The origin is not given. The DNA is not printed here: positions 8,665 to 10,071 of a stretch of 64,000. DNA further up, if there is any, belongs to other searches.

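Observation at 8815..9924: Sparse-haem secreted hexahaem cytochrome with OmcS-like general properties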

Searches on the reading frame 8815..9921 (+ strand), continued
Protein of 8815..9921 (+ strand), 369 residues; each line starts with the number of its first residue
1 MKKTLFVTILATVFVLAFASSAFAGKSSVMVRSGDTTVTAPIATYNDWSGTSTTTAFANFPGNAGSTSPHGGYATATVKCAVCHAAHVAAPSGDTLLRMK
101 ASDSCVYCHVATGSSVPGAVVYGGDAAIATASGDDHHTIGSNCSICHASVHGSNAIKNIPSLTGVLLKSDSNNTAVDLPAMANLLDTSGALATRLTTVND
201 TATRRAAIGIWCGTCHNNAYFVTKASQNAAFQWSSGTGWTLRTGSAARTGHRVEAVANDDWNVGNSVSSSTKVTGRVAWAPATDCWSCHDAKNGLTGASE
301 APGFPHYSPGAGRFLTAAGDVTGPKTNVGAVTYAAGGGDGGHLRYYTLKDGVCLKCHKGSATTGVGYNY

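Call 87: search_solved_structures(query=A3, max_evalue=1, show_alignments=2)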
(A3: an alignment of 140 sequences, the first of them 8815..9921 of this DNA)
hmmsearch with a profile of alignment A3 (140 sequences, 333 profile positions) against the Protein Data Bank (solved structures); distinct sequences matched with E-value up to 1: 44.
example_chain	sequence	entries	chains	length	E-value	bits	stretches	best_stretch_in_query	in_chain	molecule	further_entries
6ef8_A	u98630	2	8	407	1.8e-10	43.8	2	116-219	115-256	C-type cytochrome OmcS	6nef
6i5b_A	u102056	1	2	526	4.7e-08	35.8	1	72-149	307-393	Uncharacterized protein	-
6r2q_A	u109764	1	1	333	1.5e-07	34.2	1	70-148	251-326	Cystathionine beta-synthase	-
7o0u_C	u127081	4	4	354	3e-07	33.1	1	97-287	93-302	MULTIHEME_CYTC domain-containing protein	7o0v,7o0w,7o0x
6h5l_A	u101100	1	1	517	3.7e-06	29.6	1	70-235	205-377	Similar to hydroxylamine oxidoreductase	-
9h19_C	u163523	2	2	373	7.4e-06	28.6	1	97-285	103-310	Photosynthetic reaction center cytochrome c subunit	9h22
9m8m_C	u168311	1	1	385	9.6e-06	28.2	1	109-218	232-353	Photosynthetic reaction center cytochrome c subunit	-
6qvm_A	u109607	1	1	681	1.5e-05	27.6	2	97-224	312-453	Multiheme cytochrome cf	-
3t6d_C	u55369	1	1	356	2.6e-05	26.8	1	258-322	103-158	Photosynthetic reaction center cytochrome c subunit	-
6et5_C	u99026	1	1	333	3.5e-05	26.4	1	258-322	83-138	Photosynthetic reaction center cytochrome c subunit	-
1dxr_C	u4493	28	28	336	3.5e-05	26.4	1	258-322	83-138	PHOTOSYNTHETIC REACTION CENTER CYTOCHROME C SUBUNIT | PHOTOSYNTHETIC REACTION CENTER | Photosynthetic reaction center cytochrome C subunit precursor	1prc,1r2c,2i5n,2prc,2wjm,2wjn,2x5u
1vrn_C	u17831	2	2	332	3.5e-05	26.4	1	258-322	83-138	Photosynthetic reaction center cytochrome c subunit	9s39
2jbl_C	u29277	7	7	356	4.1e-05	26.1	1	258-322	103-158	PHOTOSYNTHETIC REACTION CENTER CYTOCHROME C SUBUNIT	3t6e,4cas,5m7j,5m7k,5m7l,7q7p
1eys_C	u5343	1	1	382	8.3e-05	25.1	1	95-287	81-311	PHOTOSYNTHETIC REACTION CENTER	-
3wmm_C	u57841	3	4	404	8.3e-05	25.1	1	95-288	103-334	Photosynthetic reaction center C subunit | Photosynthetic reaction center cytochrome c subunit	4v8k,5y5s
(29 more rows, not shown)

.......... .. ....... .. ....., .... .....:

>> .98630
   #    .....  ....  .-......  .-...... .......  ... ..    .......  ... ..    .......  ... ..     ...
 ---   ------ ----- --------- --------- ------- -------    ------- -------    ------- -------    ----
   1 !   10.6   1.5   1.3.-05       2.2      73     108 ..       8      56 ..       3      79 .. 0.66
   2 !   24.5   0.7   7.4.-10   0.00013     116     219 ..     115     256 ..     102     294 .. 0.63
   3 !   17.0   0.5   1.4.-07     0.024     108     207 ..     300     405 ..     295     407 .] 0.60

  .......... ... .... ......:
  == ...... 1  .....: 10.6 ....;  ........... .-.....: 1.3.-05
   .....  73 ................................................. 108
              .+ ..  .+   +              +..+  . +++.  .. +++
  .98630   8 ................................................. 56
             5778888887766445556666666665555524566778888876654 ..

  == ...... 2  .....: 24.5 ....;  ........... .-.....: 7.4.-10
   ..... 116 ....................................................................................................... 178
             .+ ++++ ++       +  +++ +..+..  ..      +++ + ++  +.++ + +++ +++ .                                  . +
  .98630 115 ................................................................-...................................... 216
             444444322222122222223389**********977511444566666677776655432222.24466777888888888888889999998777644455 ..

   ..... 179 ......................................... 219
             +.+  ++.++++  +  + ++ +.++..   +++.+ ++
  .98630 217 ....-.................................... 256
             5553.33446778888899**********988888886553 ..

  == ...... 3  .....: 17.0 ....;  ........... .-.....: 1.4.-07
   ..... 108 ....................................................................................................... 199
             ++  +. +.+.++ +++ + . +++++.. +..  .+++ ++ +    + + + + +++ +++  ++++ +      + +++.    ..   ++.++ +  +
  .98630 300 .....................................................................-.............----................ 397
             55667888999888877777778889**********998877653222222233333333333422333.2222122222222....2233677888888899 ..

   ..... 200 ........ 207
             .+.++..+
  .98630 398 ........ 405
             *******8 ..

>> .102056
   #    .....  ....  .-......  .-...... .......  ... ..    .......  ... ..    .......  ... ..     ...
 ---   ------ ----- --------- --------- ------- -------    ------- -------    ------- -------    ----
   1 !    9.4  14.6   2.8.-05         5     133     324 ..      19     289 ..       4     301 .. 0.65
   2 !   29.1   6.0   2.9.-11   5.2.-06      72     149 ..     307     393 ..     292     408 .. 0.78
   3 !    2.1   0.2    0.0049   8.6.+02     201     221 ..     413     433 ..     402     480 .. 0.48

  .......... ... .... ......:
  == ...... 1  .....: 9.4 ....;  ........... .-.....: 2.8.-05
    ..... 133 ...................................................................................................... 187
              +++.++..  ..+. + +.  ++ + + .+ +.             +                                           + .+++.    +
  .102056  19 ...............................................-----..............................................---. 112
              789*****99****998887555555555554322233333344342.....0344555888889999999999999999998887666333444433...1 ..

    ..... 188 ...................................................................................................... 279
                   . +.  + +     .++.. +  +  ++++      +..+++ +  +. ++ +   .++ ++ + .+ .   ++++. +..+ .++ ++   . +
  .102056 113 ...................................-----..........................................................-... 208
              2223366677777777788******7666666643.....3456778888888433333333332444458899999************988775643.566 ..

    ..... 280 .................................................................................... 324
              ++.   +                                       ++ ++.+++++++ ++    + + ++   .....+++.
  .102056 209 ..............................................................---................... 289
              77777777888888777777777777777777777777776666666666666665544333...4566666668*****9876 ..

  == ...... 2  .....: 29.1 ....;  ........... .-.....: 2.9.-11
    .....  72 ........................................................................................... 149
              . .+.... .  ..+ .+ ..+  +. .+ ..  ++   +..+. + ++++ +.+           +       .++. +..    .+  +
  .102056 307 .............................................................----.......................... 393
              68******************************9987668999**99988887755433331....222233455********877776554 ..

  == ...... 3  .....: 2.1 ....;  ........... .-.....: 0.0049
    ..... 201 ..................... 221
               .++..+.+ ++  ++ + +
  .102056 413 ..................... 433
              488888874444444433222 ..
